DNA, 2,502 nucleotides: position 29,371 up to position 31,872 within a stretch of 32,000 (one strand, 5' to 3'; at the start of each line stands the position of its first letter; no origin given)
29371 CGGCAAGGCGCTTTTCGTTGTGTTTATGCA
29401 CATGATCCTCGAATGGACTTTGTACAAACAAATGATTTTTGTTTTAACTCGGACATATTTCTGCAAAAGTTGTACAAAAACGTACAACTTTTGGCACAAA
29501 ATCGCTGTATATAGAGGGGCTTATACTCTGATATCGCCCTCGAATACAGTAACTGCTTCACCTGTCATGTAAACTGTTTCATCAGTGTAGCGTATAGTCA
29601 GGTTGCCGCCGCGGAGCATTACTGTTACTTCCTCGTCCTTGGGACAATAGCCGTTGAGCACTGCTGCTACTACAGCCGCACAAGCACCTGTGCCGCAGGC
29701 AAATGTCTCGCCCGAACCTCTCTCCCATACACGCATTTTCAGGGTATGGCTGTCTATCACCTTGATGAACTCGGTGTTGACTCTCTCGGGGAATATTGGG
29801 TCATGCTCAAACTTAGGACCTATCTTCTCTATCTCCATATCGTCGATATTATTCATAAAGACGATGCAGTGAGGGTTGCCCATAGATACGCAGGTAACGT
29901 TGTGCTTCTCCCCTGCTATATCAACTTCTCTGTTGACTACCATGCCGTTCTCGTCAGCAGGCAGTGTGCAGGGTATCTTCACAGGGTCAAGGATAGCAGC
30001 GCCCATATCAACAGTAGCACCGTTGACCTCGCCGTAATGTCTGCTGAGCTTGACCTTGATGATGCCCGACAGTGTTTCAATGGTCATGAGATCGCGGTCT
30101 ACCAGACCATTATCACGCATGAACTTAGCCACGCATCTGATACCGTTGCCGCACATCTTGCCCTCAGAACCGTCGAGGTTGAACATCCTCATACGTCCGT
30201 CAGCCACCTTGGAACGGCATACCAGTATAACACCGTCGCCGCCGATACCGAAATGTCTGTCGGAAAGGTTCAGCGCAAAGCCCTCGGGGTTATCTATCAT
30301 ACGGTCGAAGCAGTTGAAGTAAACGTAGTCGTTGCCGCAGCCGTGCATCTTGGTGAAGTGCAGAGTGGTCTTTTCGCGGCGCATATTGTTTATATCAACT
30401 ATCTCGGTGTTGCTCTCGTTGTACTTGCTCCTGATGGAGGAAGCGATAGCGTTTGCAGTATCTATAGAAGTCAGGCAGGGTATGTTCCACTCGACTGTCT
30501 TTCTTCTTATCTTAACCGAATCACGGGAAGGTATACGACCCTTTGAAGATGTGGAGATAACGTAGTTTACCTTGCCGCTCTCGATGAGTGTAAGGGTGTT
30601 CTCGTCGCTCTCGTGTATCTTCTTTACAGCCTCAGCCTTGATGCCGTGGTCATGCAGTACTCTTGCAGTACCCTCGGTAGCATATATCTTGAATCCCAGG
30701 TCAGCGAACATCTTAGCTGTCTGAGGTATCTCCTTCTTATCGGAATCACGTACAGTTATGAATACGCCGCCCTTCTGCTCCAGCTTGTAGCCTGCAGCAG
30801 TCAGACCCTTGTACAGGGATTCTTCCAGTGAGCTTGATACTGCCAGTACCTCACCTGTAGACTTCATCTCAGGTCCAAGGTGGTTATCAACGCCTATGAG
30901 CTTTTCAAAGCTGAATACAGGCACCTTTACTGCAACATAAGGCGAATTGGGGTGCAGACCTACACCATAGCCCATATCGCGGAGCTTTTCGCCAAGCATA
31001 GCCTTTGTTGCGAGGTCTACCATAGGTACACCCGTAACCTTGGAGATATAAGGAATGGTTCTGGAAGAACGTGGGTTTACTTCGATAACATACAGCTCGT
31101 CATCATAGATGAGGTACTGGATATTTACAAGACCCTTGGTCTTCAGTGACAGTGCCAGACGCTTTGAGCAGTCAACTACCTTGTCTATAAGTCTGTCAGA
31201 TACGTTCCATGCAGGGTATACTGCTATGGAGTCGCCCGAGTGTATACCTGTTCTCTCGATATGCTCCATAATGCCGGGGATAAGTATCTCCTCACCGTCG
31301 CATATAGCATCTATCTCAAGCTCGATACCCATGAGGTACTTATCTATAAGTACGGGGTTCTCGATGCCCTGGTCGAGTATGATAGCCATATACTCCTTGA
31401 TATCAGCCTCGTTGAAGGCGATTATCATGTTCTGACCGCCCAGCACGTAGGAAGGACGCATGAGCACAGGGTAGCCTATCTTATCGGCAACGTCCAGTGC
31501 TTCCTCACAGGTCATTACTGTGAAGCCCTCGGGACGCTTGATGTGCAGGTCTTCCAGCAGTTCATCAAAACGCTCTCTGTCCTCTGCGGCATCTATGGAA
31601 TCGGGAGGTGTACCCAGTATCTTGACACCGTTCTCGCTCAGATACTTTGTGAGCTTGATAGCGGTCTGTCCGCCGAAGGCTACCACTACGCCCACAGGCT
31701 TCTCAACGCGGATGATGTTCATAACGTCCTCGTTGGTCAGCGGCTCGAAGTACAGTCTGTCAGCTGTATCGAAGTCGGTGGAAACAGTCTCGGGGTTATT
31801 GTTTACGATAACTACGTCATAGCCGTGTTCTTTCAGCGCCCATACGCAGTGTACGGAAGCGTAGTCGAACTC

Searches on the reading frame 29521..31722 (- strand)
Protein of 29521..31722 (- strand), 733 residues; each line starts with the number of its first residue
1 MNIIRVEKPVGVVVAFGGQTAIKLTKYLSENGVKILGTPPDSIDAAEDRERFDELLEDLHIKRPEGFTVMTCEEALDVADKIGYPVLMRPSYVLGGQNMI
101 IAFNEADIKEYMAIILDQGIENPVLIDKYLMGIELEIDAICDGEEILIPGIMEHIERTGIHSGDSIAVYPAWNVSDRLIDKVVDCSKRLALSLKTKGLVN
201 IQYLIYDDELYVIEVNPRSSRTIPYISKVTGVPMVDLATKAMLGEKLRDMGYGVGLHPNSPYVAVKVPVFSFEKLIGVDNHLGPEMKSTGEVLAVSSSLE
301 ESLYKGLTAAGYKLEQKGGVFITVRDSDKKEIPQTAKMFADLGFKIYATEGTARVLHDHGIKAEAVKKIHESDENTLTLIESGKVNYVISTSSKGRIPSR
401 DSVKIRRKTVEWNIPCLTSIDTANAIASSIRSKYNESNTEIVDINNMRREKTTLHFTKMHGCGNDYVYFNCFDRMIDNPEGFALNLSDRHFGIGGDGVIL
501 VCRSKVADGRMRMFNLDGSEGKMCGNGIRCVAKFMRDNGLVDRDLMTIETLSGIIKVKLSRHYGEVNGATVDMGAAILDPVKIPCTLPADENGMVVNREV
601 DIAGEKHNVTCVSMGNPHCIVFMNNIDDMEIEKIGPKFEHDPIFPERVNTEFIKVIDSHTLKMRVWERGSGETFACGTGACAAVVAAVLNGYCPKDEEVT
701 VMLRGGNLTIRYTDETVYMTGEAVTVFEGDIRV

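Call 72: search_protein_families(library=pfam, proteins=[window:29521-31722:-], max_evalue=0.001)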
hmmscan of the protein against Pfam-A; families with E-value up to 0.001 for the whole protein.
window:29521-31722:- (733 aa): 9 families
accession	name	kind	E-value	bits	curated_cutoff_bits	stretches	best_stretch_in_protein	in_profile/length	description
PF01678.24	DAP_epimerase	-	2.8e-61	205.4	34.7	2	611-726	2-121/121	Diaminopimelate epimerase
PF02786.22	CPSase_L_D2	-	3.3e-32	112.2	19.8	1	48-248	1-209/211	Carbamoyl-phosphate synthase L chain, ATP binding domain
PF02142.27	MGS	-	5.7e-20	71.7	24.1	1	334-418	4-94/94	MGS-like domain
PF25596.1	CPSase_L_D1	-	8.9e-09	35.7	27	1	1-44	70-117/118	Carbamoyl phosphate synthase preATP-grasp domain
PF15632.11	ATPgrasp_Ter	-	1e-08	35.5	29.1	1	123-246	4-112/131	ATP-grasp in the biosynthetic pathway with Ter operon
PF02655.19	ATP-grasp_3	-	4.5e-08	33.8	23.2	1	48-218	3-156/160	ATP-grasp domain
PF01071.24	GARS_A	-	2.1e-05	24.9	27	1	54-148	8-107/194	Phosphoribosylglycinamide synthetase, ATP-grasp (A) domain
PF02567.21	PhzC-PhzF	-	2.5e-05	24.4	27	1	504-729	48-281/281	Phenazine biosynthesis-like protein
PF02222.28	ATP-grasp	-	9.8e-05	22.5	27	1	55-219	2-163/179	ATP-grasp domain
